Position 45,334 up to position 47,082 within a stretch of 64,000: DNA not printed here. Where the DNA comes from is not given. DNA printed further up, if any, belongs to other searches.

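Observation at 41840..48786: cbiD-cbiJ co-operonic with a NikABCDE-like ABC importer: candidate cobalt uptake system dedicated to corrin synthesis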

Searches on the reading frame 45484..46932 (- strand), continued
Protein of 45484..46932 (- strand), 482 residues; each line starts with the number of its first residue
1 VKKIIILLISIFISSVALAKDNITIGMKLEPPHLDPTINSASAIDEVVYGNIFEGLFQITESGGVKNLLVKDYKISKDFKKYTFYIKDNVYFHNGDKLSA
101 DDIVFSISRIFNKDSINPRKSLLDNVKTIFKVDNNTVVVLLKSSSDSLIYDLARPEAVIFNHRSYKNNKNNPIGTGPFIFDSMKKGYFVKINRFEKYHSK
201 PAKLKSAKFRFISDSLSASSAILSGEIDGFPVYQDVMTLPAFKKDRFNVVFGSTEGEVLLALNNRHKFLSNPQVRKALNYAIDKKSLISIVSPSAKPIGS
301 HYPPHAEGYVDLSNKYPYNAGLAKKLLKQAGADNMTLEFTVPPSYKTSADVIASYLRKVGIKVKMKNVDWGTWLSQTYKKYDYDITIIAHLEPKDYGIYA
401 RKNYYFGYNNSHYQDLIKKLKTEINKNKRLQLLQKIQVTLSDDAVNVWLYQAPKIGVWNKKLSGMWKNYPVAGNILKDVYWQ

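Call 56: search_protein_families(library=ncbifam, proteins=[L011:8420-9802:+, L096:8652-9950:+, L163:8462-9877:+, L163:15948-16943:-, L163:14950-15927:-], max_evalue=1e-10)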
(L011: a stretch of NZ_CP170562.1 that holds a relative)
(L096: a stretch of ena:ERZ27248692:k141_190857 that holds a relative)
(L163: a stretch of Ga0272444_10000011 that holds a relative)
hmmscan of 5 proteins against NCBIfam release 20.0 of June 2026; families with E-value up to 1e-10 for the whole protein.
L011:8420-9802:+ (460 aa): 38 families (the best 25 are shown)
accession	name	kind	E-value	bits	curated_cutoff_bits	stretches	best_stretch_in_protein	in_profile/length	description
NF009558.0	PRK13013.1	equivalog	8.4e-231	766.1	428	1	35-458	3-428/429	acetylornithine deacetylase/succinyl-diaminopimelate desuccinylase family protein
NF006400.0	PRK08651.1-3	equivalog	2.5e-85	286.8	374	1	51-447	13-400/410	succinyl-diaminopimelate desuccinylase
TIGR01910.1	DapE-ArgE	subfamily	8.6e-85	285.2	217.6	1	51-445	1-373/373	ArgE/DapE family deacylase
NF006398.0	PRK08651.1-1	equivalog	2.4e-68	230.9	439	1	41-448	5-394/403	succinyl-diaminopimelate desuccinylase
NF006399.0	PRK08651.1-2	equivalog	9e-62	209.4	381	1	47-447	3-398/405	succinyl-diaminopimelate desuccinylase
NF009557.0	PRK13009.1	equivalog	1.6e-47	162.5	284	1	49-445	4-366/377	succinyl-diaminopimelate desuccinylase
NF006365.0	PRK08588.1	subfamily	4.8e-45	154.5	289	1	104-443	52-370/383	succinyl-diaminopimelate desuccinylase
TIGR01246.1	dapE_proteo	equivalog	2.5e-43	148.5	361.8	1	51-445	2-362/370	succinyl-diaminopimelate desuccinylase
NF010589.0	PRK13983.1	equivalog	1.9e-42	145.7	333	1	37-447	3-403/409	M20 family metallo-hydrolase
TIGR01892.1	AcOrn-deacetyl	equivalog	4e-42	144.6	297.7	1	56-447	5-362/365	acetylornithine deacetylase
NF005306.0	PRK06837.1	subfamily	1.2e-41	143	376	1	32-448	4-416/427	ArgE/DapE family deacylase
NF005373.0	PRK06915.1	equivalog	1.3e-41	142.9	428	1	107-449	82-413/422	peptidase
NF009555.0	PRK13004.1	equivalog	1.7e-41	142.5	321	1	37-448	4-390/399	YgeY family selenium metabolism-linked hydrolase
NF005710.0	PRK07522.1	subfamily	1.1e-37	130.2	412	1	49-446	9-381/391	acetylornithine deacetylase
NF006401.0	PRK08651.1-4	equivalog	8.2e-36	123.8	381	1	51-258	5-206/376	succinyl-diaminopimelate desuccinylase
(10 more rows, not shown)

L096:8652-9950:+ (432 aa): 36 families (the best 25 are shown)
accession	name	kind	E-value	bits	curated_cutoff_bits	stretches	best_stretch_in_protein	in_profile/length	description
NF009558.0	PRK13013.1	equivalog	1.4e-223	742.2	428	1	8-424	5-424/429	acetylornithine deacetylase/succinyl-diaminopimelate desuccinylase family protein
NF006400.0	PRK08651.1-3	equivalog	1.9e-80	270.7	374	1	16-424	7-407/410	succinyl-diaminopimelate desuccinylase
TIGR01910.1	DapE-ArgE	subfamily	3.8e-78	263.3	217.6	1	22-415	1-373/373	ArgE/DapE family deacylase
NF006398.0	PRK08651.1-1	equivalog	1.1e-65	222.1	439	1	14-420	7-396/403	succinyl-diaminopimelate desuccinylase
NF006399.0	PRK08651.1-2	equivalog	7.8e-57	193.1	381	1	19-420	4-401/405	succinyl-diaminopimelate desuccinylase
NF006365.0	PRK08588.1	subfamily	5.1e-46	157.7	289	1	75-419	52-376/383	succinyl-diaminopimelate desuccinylase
NF009557.0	PRK13009.1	equivalog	1.7e-44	152.5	284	1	20-422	4-373/377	succinyl-diaminopimelate desuccinylase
NF009555.0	PRK13004.1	equivalog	3.4e-42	144.7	321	1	9-421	5-393/399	YgeY family selenium metabolism-linked hydrolase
NF010589.0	PRK13983.1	equivalog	4.5e-42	144.4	333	1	8-419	3-405/409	M20 family metallo-hydrolase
NF005373.0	PRK06915.1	equivalog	1.3e-40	139.7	428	1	77-420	81-414/422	peptidase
TIGR01246.1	dapE_proteo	equivalog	5e-39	134.3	361.8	1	22-420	2-367/370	succinyl-diaminopimelate desuccinylase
TIGR01892.1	AcOrn-deacetyl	equivalog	5.3e-39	134.3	297.7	1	45-419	21-364/365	acetylornithine deacetylase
NF006401.0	PRK08651.1-4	equivalog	6.2e-36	124.2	381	1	21-225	4-202/376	succinyl-diaminopimelate desuccinylase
NF005306.0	PRK06837.1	subfamily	2e-35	122.4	376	1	3-420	4-418/427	ArgE/DapE family deacylase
NF005710.0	PRK07522.1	subfamily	1e-34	120.4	412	1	74-423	54-388/391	acetylornithine deacetylase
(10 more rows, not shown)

L163:8462-9877:+ (471 aa): 38 families (the best 25 are shown)
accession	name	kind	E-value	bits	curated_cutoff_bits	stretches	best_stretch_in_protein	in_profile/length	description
NF009558.0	PRK13013.1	equivalog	1.1e-227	755.8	428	1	48-468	3-426/429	acetylornithine deacetylase/succinyl-diaminopimelate desuccinylase family protein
NF006400.0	PRK08651.1-3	equivalog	2.2e-81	273.7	374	1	62-465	11-406/410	succinyl-diaminopimelate desuccinylase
TIGR01910.1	DapE-ArgE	subfamily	5.4e-80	269.4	217.6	1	64-457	1-373/373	ArgE/DapE family deacylase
NF006398.0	PRK08651.1-1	equivalog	5.5e-65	219.9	439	1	54-465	5-399/403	succinyl-diaminopimelate desuccinylase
NF006399.0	PRK08651.1-2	equivalog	1.9e-57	195.1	381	1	61-462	4-401/405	succinyl-diaminopimelate desuccinylase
NF009557.0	PRK13009.1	equivalog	1.1e-46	159.8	284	1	62-466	4-375/377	succinyl-diaminopimelate desuccinylase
TIGR01246.1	dapE_proteo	equivalog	5.8e-42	144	361.8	1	64-464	2-369/370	succinyl-diaminopimelate desuccinylase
NF006365.0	PRK08588.1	subfamily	1.3e-41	143.2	289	1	118-458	53-373/383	succinyl-diaminopimelate desuccinylase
TIGR01892.1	AcOrn-deacetyl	equivalog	3.1e-41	141.6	297.7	1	68-459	4-362/365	acetylornithine deacetylase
NF005373.0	PRK06915.1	equivalog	6.6e-41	140.6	428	1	120-464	82-416/422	peptidase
NF010589.0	PRK13983.1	equivalog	4.4e-39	134.6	333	1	50-462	3-406/409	M20 family metallo-hydrolase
NF005306.0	PRK06837.1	subfamily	7.6e-39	133.7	376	1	46-467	5-423/427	ArgE/DapE family deacylase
NF009555.0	PRK13004.1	equivalog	1e-38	133.3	321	1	50-466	4-396/399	YgeY family selenium metabolism-linked hydrolase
NF005710.0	PRK07522.1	subfamily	2.9e-38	132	412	1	62-464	9-387/391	acetylornithine deacetylase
NF006401.0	PRK08651.1-4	equivalog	1.4e-34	119.7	381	1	63-274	4-209/376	succinyl-diaminopimelate desuccinylase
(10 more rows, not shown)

L163:15948-16943:- (331 aa): 15 families
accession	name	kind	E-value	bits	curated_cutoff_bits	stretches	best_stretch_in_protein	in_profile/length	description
TIGR01140.1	L_thr_O3P_dcar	equivalog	2.7e-96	322.6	290.55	1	6-328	1-331/331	threonine-phosphate decarboxylase CobD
TIGR01141.1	hisC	equivalog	1.4e-32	112.9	276.55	1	48-319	51-338/349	histidinol-phosphate transaminase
NF005915.1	PRK07908.1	equivalog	1.6e-32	113.2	360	1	95-318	85-323/332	Rv2231c family histidinol phosphate aminotransferase CobC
NF053748.1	bifunc_CobBC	exception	2.5e-27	95.6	950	1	131-322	599-792/797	bifunctional hydrogenobyrinic acid a,c-diamide synthase/histidinol phosphate aminotransferase CobBC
NF006580.0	PRK09105.1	subfamily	2.1e-26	92.7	444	1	132-329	171-369/375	pyridoxal phosphate-dependent aminotransferase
NF051461.1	pyoverd_PtaA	equivalog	4.3e-23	81.6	500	1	131-328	158-357/359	pyoverdine biosynthesis transaminase PtaA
NF006014.0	PRK08153.1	equivalog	1.5e-22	80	510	1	131-328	158-361/370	pyridoxal phosphate-dependent aminotransferase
NF002878.0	PRK03321.1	subfamily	1.8e-22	79.6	374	1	132-306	148-327/352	histidinol-phosphate transaminase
NF006225.0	PRK08354.1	equivalog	7.9e-22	78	288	1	14-323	5-309/318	putative aminotransferase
NF002877.0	PRK03317.1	equivalog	1.6e-20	73.3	409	1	132-329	168-365/374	histidinol-phosphate transaminase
NF003496.0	PRK05166.1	equivalog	1.7e-18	66.5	540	1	132-313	162-353/373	histidinol-phosphate transaminase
TIGR03539.1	DapC_actino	equivalog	1.7e-17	63.5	355.65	1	71-317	80-346/357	succinyldiaminopimelate transaminase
NF005021.0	PRK06425.1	equivalog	4.3e-15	55.6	353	1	21-323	15-324/335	histidinol-phosphate aminotransferase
NF041364.1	GntC_guanitoxin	equivalog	1e-14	54.2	415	1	73-319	63-345/356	guanitoxin biosynthesis PLP-dependent (S)-gamma-hydroxy-L-arginine cyclodehydratase GntC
NF002726.0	PRK02610.1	equivalog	3.2e-12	46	391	1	133-300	172-342/374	histidinol-phosphate transaminase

L163:14950-15927:- (325 aa): 5 families
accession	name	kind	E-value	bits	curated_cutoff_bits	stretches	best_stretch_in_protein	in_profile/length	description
NF002276.0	PRK01209.1-4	equivalog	1e-66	225.7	381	1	10-321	13-309/322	cobalamin biosynthesis protein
TIGR00380.1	cobal_cbiB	equivalog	1.3e-65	221.7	165.9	1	8-322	5-302/305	adenosylcobinamide-phosphate synthase CbiB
NF002281.0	PRK01209.2-5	equivalog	7.4e-59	199.6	273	1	8-322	6-303/311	cobalamin biosynthesis protein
NF005792.0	PRK07630.1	equivalog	1.9e-14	53.4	291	1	37-322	28-306/312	CobD/CbiB family protein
NF006476.0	PRK08878.1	equivalog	3.2e-14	52.9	322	1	32-285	34-275/317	cobalamin biosynthesis family protein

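Call 64: search_protein_families(library=ncbifam, proteins=[L163:9944-11428:+, L163:11506-12450:+, L163:12416-13324:+, L163:13333-14946:+, L094:13173-14423:+, L094:10001-11470:+], max_evalue=1e-20)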
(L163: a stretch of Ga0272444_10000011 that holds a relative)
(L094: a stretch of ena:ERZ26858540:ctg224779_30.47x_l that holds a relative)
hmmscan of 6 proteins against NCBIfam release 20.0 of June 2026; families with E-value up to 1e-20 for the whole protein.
L163:9944-11428:+ (494 aa): 9 families
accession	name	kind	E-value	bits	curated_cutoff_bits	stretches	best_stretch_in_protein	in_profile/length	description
NF011942.0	PRK15413.1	equivalog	2.4e-57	194.8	594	1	6-383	7-387/512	glutathione ABC transporter substrate-binding protein GsiB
TIGR02294.1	nickel_nikA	equivalog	6.8e-54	183.2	393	1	56-383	33-383/501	nickel ABC transporter substrate-binding protein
NF045468.1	Opp5A_nikA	equivalog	1e-49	169.3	600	1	25-462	16-458/488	nickel ABC transporter substrate-binding protein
NF043070.1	DppA_dipep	equivalog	8.7e-47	159.9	1005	1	36-394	38-426/535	dipeptide ABC transporter periplasmic-binding protein DppA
NF045467.1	Opp4A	equivalog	6.7e-37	126.9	650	1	47-342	55-382/556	oligopeptide ABC transporter substrate-binding protein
NF047575.1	opine_bind_CntA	exception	7.7e-31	107.2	800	1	57-342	64-362/535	staphylopine-dependent metal ABC transporter substrate-binding lipoprotein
NF011689.0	PRK15109.1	equivalog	1.8e-30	106.2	560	1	71-406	79-443/547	ABC transporter substrate-binding protein SapA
TIGR04028.1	SBP_KPN_01854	hypoth_equivalog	3.1e-24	85.4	468.5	1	71-382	44-385/509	TIGR04028 family ABC transporter substrate-binding protein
NF011684.0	PRK15104.1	equivalog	7.7e-23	81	947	1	23-481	35-529/543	oligopeptide ABC transporter substrate-binding protein OppA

L163:11506-12450:+ (314 aa): 12 families
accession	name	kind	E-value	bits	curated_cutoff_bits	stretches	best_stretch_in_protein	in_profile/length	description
NF045470.1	Opp2B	equivalog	1.4e-89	300.2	350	1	8-312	1-300/300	nickel ABC transporter permease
TIGR02789.1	nickel_nikB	equivalog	8e-78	262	447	1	1-313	1-308/314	nickel ABC transporter permease subunit NikB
NF045472.1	Opp4B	equivalog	3.8e-76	256.4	450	1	1-312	1-319/319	oligopeptide ABC transporter permease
NF045469.1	Opp1B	equivalog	6.7e-75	252.4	380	1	1-312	1-307/307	nickel/cobalt ABC transporter permease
NF007677.0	PRK10352.1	equivalog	6.1e-74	248.9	433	1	1-313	1-308/314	nickel ABC transporter permease subunit NikB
NF011661.0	PRK15081.1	equivalog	1.3e-73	248.2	463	1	1-312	1-304/306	glutathione ABC transporter permease GsiC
NF045471.1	Opp3B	equivalog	4.1e-70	236.6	480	1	1-312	1-303/308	oligopeptide ABC transporter permease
NF008161.0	PRK10914.1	equivalog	1.3e-65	221.8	590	2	171-313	195-337/339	dipeptide ABC transporter permease DppB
NF007008.0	PRK09471.1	equivalog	1.5e-59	201.9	388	1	1-312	1-305/306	oligopeptide ABC transporter permease OppB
NF011690.0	PRK15110.1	equivalog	2.5e-41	142.2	432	1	177-309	179-311/321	putrescine export ABC transporter permease SapB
NF011712.0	PRK15133.1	subfamily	2e-38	132.3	445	1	47-311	85-359/364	microcin C ABC transporter permease YejB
NF043081.1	MMSYN1_0165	equivalog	3.4e-34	118.5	350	1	66-312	148-385/388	oligopeptide ABC transporter permease OppB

L163:12416-13324:+ (302 aa): 13 families
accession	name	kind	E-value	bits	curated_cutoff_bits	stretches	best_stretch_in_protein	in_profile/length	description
NF011662.0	PRK15082.1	equivalog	2.5e-76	257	484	1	19-300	24-302/303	glutathione ABC transporter permease GsiD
NF045474.1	Opp2C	equivalog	4.5e-72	242.5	300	1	62-295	3-236/236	nickel transporter permease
NF045476.1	Opp4C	equivalog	2.7e-69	233.5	350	1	25-297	3-278/278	oligopeptide ABC transporter permease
TIGR02790.1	nickel_nikC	equivalog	6.8e-66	222.5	358.45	1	42-295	5-258/258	nickel ABC transporter permease subunit NikC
NF045473.1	Opp1C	equivalog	1.1e-65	221.7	350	1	38-298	7-267/267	nickel/cobalt ABC transporter permease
NF007738.0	PRK10417.1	equivalog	5.3e-62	209.8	335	1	39-300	12-273/277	nickel ABC transporter permease subunit NikC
NF007376.0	PRK09881.1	equivalog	8e-62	208.9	434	1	38-299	33-294/298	D,D-dipeptide ABC transporter permease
NF008160.0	PRK10913.1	equivalog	5.6e-54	183.6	483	1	22-299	20-299/300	dipeptide ABC transporter permease DppC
NF045475.1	Opp3C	equivalog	1.3e-48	165.8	450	1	76-299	105-328/328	oligopeptide ABC transporter permease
NF047573.1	opine_perm_CntC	exception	9.6e-47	159.6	440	1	42-298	15-271/271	staphylopine uptake ABC transporter permease subunit CntC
NF011935.0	PRK15406.1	equivalog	1e-46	160.1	433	1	24-298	29-301/302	oligopeptide ABC transporter permease OppC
NF011691.0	PRK15111.1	equivalog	5.6e-40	137.7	379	1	19-294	14-291/296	putrescine export ABC transporter permease SapC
NF043080.1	MMSYN1_0166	equivalog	1.3e-37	129.4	370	1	13-298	15-305/307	oligopeptide ABC transporter permease OppC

L163:13333-14946:+ (537 aa): 171 families (the best 25 are shown)
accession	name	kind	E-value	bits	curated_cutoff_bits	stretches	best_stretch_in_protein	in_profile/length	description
NF007613.0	PRK10261.1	equivalog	8.5e-155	516.6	1077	2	266-532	310-575/623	glutathione ABC transporter ATP-binding protein GsiA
NF011713.0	PRK15134.1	equivalog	1.3e-153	512.4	834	1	13-522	21-527/529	microcin C ABC transporter ATP-binding protein YejF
NF008453.0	PRK11308.1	subfamily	2.8e-152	506.8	408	2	266-533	9-274/334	dipeptide ABC transporter ATP-binding protein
NF011659.0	PRK15079.1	equivalog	5.7e-137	455.9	540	2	267-532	9-276/334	murein tripeptide/oligopeptide ABC transporter ATP binding protein OppF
TIGR02769.1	nickel_nikE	equivalog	9.4e-132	438.4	332.55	2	269-523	2-252/265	nickel import ATP-binding protein NikE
NF043071.1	DppF_dipep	equivalog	4.4e-131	437.2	660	2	265-531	9-273/331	dipeptide ABC transporter ATP-binding subunit DppF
TIGR02770.1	nickel_nikD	equivalog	2.2e-127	423.1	318.7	2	18-249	3-228/230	nickel import ATP-binding protein NikD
NF007739.0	PRK10419.1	subfamily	7.6e-126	419.1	354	2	268-520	2-250/268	nickel ABC transporter ATP-binding protein NikE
NF047576.1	opine_ATP_CntF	equivalog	6.3e-125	415.7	385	2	13-252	16-255/264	staphylopine uptake ABC transporter ATP-binding protein CntF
NF008246.0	PRK11022.1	equivalog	4.9e-124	413.6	541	2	17-250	23-257/326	dipeptide ABC transporter ATP-binding protein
NF047578.1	opine_ATP_CntD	equivalog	1.6e-123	411.2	380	2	13-252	16-255/266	staphylopine uptake ABC transporter ATP-binding protein CntD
NF007010.1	PRK09473.1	subfamily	2.4e-120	401.1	575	2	17-272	21-277/318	oligopeptide ABC transporter ATP-binding protein OppD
NF043079.1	MMSYN1_0167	equivalog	3e-108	363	740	2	74-246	298-470/561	oligopeptide ABC transporter ATP-binding protein OppD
NF011692.0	PRK15112.1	equivalog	3e-105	351.6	452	2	268-523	4-253/269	putrescine export ABC transporter ATP-binding protein SapF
NF043078.1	MMSYN1_0168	equivalog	1.1e-104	351.3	800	2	397-525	470-598/649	oligopeptide ABC transporter ATP-binding protein OppF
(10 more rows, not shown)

L094:13173-14423:+ (416 aa): 172 families (the best 25 are shown)
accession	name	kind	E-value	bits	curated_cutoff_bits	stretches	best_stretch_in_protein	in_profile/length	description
TIGR02769.1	nickel_nikE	equivalog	1.7e-63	214.6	332.55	2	229-414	19-222/265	nickel import ATP-binding protein NikE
NF007739.0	PRK10419.1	subfamily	5e-60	203.3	354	1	230-414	21-223/268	nickel ABC transporter ATP-binding protein NikE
TIGR02673.1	FtsE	equivalog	1.4e-59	201.3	264.85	2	222-416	2-210/214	cell division ATP-binding protein FtsE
TIGR02315.1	ABC_phnC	equivalog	1.2e-57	195.1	266.1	2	224-416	4-219/243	phosphonate ABC transporter ATP-binding protein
TIGR02982.1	heterocyst_DevA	subfamily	9e-57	192.2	295.8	1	9-190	17-219/220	ABC exporter ATP-binding subunit, DevA family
TIGR02211.1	LolD_lipo_ex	equivalog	8.1e-56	189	307.75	0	315-408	115-207/221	lipoprotein-releasing ABC transporter ATP-binding protein LolD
TIGR03608.1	L_ocin_972_ABC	subfamily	1.2e-55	188.2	254.85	1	9-184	10-205/206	putative bacteriocin export ABC transporter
NF000355.4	ribo_prot_ABC_F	equivalog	4e-55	187.6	380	2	224-416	5-187/499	ribosomal protection-like ABC-F family protein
TIGR04521.1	ECF_ATPase_2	equivalog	1.4e-54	185.1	330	1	234-414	18-216/279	energy-coupling factor transporter ATPase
TIGR00972.1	3a0107s01c2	equivalog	1.8e-53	181.4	343.2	1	224-413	4-213/248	phosphate ABC transporter ATP-binding protein PstB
TIGR02857.1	CydD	equivalog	3.7e-52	178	435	1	11-185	336-529/529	thiol reductant ABC exporter subunit CydD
NF007027.0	PRK09493.1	equivalog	1.3e-51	175.3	379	1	224-414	4-207/240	glutamine ABC transporter ATP-binding protein GlnQ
NF040873.1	AztA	equivalog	1.5e-51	174.7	220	2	11-181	6-188/191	zinc ABC transporter ATP-binding protein AztA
TIGR04520.1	ECF_ATPase_1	equivalog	2e-51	175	315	1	224-405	3-199/269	energy-coupling factor transporter ATPase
TIGR03258.1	PhnT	equivalog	2.7e-51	174.7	499.15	2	223-405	10-202/359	2-aminoethylphosphonate ABC transport system ATP-binding subunit PhnT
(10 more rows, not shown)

L094:10001-11470:+ (489 aa): 7 families
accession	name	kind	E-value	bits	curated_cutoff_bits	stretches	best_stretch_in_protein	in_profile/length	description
TIGR02294.1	nickel_nikA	equivalog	1.6e-42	145.7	393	1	54-337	29-325/501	nickel ABC transporter substrate-binding protein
NF011942.0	PRK15413.1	equivalog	3.6e-34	118.3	594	1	11-338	10-342/512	glutathione ABC transporter substrate-binding protein GsiB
NF045468.1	Opp5A_nikA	equivalog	4.5e-34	117.8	600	1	29-338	18-317/488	nickel ABC transporter substrate-binding protein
NF045467.1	Opp4A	equivalog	2.7e-30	105.1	650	1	31-337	37-378/556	oligopeptide ABC transporter substrate-binding protein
NF043070.1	DppA_dipep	equivalog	1.4e-26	93.2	1005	1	62-384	62-421/535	dipeptide ABC transporter periplasmic-binding protein DppA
NF011689.0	PRK15109.1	equivalog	1.5e-23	83.3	560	1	60-352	65-386/547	ABC transporter substrate-binding protein SapA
NF047575.1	opine_bind_CntA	exception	1.2e-22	80.2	800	1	60-338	65-359/535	staphylopine-dependent metal ABC transporter substrate-binding lipoprotein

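Call 69: find_encoding_contigs(protein=P0006, flank=10000, max_places=1)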
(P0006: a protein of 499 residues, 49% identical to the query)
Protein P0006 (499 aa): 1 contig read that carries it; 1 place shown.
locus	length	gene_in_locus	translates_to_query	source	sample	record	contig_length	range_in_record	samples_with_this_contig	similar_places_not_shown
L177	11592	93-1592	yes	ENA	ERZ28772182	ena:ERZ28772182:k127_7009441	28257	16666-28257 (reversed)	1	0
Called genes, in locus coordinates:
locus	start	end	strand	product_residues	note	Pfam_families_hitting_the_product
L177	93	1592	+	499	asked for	PF00496:SBP_bac_5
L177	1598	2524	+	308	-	PF00528:BPD_transp_1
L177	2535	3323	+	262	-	PF00528:BPD_transp_1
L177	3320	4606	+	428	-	PF00931:NB-ARC (faint), PF02463:SMC_N (faint), PF03193:RsgA_GTPase (faint), PF03308:MeaB (faint), PF13476:AAA_23 (faint), PF13555:AAA_29 (faint), PF00005:ABC_tran, PF00005:ABC_tran, +4 more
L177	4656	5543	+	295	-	PF08543:Phos_pyr_kin, PF00294:PfkB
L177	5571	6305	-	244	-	PF18912:DZR_2, PF00156:Pribosyltran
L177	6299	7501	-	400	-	PF02441:Flavoprotein, PF04127:DFP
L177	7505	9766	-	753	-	PF00390:malic, PF03949:Malic_M, PF01515:PTA_PTB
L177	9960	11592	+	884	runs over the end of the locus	PF01624:MutS_I, PF05188:MutS_II, PF05192:MutS_III, PF05190:MutS_IV, PF00488:MutS_V, PF27441:MutS_C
